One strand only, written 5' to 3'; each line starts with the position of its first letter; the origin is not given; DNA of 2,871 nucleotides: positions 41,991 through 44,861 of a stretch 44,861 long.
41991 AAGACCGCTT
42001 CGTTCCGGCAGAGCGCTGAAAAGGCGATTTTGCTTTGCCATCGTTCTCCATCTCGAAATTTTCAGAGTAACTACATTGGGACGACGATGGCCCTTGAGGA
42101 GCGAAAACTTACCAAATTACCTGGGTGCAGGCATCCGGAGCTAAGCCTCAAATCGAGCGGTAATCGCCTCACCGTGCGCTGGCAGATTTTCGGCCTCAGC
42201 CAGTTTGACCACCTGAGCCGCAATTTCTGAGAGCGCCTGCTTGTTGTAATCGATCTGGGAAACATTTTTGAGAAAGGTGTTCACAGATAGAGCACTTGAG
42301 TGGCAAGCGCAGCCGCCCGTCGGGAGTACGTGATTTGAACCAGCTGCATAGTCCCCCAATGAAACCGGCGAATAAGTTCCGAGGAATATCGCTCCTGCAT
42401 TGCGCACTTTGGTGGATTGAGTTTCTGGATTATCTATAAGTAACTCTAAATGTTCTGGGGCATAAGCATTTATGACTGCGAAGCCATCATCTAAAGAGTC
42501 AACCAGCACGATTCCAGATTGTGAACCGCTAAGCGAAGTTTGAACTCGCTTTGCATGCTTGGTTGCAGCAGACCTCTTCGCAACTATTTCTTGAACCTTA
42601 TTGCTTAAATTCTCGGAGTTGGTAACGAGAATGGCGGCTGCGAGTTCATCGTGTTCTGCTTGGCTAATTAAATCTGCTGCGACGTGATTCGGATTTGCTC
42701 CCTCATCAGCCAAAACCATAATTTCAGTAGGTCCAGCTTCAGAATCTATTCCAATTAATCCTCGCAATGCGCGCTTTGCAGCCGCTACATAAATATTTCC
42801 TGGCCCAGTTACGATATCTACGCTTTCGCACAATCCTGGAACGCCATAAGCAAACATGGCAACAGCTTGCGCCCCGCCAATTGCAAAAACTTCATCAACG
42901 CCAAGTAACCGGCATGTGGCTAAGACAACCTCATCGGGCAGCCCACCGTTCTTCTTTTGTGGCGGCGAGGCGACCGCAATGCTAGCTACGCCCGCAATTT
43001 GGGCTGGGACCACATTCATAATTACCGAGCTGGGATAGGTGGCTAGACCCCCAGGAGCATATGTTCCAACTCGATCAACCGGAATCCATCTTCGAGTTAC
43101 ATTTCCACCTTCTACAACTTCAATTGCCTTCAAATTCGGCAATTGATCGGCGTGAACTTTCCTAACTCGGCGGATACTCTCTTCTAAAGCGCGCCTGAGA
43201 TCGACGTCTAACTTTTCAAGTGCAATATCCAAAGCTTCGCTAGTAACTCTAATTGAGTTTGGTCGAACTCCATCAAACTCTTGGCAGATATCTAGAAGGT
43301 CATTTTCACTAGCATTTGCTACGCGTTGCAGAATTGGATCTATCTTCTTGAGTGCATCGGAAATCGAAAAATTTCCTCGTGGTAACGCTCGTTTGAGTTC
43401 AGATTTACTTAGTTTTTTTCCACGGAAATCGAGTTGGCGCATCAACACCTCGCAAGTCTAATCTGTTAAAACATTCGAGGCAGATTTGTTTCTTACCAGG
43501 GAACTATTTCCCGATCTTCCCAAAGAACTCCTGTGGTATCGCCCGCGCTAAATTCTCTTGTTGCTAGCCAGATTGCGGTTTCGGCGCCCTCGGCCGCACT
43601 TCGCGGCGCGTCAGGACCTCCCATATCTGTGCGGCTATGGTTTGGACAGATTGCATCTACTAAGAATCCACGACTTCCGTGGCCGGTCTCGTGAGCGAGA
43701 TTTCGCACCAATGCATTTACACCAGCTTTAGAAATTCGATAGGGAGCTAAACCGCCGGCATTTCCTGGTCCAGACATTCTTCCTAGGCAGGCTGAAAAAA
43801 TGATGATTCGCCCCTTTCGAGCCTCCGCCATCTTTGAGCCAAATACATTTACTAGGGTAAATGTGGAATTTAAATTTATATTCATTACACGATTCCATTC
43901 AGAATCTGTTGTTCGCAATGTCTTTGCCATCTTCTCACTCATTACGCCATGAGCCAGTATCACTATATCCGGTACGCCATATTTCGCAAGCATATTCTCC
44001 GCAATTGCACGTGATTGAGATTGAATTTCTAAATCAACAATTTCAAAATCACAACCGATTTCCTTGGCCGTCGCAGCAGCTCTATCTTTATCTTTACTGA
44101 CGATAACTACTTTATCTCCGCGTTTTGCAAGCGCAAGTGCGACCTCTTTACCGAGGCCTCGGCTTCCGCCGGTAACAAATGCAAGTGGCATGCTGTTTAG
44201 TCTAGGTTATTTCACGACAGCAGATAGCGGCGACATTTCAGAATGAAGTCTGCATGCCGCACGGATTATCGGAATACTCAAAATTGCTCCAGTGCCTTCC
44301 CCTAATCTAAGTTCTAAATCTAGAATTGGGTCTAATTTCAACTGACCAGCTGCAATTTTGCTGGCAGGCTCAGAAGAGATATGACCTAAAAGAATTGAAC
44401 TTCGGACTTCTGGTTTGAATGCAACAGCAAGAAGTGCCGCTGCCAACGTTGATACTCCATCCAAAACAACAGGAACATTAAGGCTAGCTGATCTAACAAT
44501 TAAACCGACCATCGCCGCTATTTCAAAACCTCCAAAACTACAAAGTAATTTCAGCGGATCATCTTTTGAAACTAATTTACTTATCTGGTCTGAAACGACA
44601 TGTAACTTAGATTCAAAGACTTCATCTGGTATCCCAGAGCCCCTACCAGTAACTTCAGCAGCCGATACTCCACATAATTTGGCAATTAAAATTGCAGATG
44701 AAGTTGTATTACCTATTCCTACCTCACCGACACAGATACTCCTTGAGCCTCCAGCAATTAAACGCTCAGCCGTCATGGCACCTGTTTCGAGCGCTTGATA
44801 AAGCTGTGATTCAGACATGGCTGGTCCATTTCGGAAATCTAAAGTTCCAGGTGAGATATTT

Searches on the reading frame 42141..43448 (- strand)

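Call 6: search_protein_families(library=pfam, proteins=[window:42141-43448:-])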
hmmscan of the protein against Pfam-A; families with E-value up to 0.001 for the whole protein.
window:42141-43448:- (435 aa): 1 family
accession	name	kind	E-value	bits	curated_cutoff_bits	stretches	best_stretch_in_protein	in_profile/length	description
PF00815.25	Histidinol_dh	-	1e-145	486.3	27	1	25-433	4-411/411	Histidinol dehydrogenase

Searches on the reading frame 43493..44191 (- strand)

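Call 6: search_protein_families(library=pfam, proteins=[window:43493-44191:-])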
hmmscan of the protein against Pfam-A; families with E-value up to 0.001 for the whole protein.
window:43493-44191:- (232 aa): 5 families
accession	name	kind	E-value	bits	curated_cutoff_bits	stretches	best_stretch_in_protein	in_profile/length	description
PF00106.31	adh_short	-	1e-32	113.6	26.6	1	4-192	3-188/195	short chain dehydrogenase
PF13561.12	adh_short_C2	-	5.7e-28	98.5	27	1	11-192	6-182/236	Enoyl-(Acyl carrier protein) reductase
PF08659.16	KR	-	3.3e-07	30.8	22.6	1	5-144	4-146/180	KR domain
PF01370.27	Epimerase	-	0.00033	20.6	20.9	1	5-169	2-160/240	NAD dependent epimerase/dehydratase family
PF03807.23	F420_oxidored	-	0.00093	20.2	21.6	0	12-80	9-66/94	NADP oxidoreductase coenzyme F420-dependent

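Call 26: search_protein_families(library=ncbifam, proteins=[window:43493-44191:-], max_evalue=1e-10)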
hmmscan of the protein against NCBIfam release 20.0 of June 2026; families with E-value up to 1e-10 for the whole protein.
window:43493-44191:- (232 aa): 153 families (the best 25 are shown)
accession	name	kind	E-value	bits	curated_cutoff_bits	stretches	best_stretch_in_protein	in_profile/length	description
TIGR01830.1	3oxo_ACP_reduc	equivalog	3.5e-32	112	297.75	1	4-191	1-186/239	3-oxoacyl-[acyl-carrier-protein] reductase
NF009466.0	PRK12826.1-2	subfamily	3.7e-30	105.2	222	1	4-198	6-199/248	3-oxoacyl-ACP reductase FabG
NF004197.0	PRK05653.1-1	equivalog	1.3e-29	103.6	332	1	4-191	10-194/249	3-oxoacyl-ACP reductase FabG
NF004198.0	PRK05653.1-3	equivalog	2.7e-27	95.8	296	1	4-191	10-194/248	3-oxoacyl-ACP reductase FabG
NF005559.1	PRK07231.1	subfamily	5.7e-27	94.8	215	1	4-191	7-191/249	glucose 1-dehydrogenase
TIGR03971.1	SDR_subfam_1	subfamily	1e-26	93.9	300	1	51-197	70-209/271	mycofactocin-coupled SDR family oxidoreductase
NF006070.0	PRK08213.1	subfamily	1.9e-26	93.1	279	1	4-191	15-204/259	gluconate 5-dehydrogenase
NF005067.0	PRK06484.1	equivalog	5.4e-25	87.9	713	1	4-190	12-195/524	short chain dehydrogenase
NF006110.0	PRK08261.1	equivalog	2.4e-24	86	410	1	4-191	217-398/454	3-oxoacyl-ACP reductase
NF004202.0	PRK05653.2-2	equivalog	3.8e-24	85.6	333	1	5-185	11-189/259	3-oxoacyl-ACP reductase FabG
TIGR01829.1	AcAcCoA_reduct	subfamily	4.5e-24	85.4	302.1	1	3-190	2-187/242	acetoacetyl-CoA reductase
NF004526.0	PRK05872.1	subfamily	4.7e-24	85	276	1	4-171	13-177/297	short-chain dehydrogenase/reductase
NF009464.0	PRK12824.1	subfamily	2.8e-23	82.9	269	1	3-190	4-189/245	3-oxoacyl-ACP reductase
NF005390.0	PRK06935.1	equivalog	2.8e-23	82.6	369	1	4-189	18-199/258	2-dehydro-3-deoxy-D-gluconate 5-dehydrogenase KduD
NF047923.1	pyridox_DH_SDR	equivalog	4.6e-23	82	325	1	4-188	6-184/243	pyridoxal 4-dehydrogenase, SDR-type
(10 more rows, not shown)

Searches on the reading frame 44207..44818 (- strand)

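Call 6: search_protein_families(library=pfam, proteins=[window:44207-44818:-])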
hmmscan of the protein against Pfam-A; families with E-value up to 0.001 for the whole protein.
window:44207-44818:- (203 aa): 1 family
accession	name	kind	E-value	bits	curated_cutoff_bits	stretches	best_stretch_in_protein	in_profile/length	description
PF02277.22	DBI_PRT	-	2.1e-67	228.1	22.6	1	1-197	129-323/329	Phosphoribosyltransferase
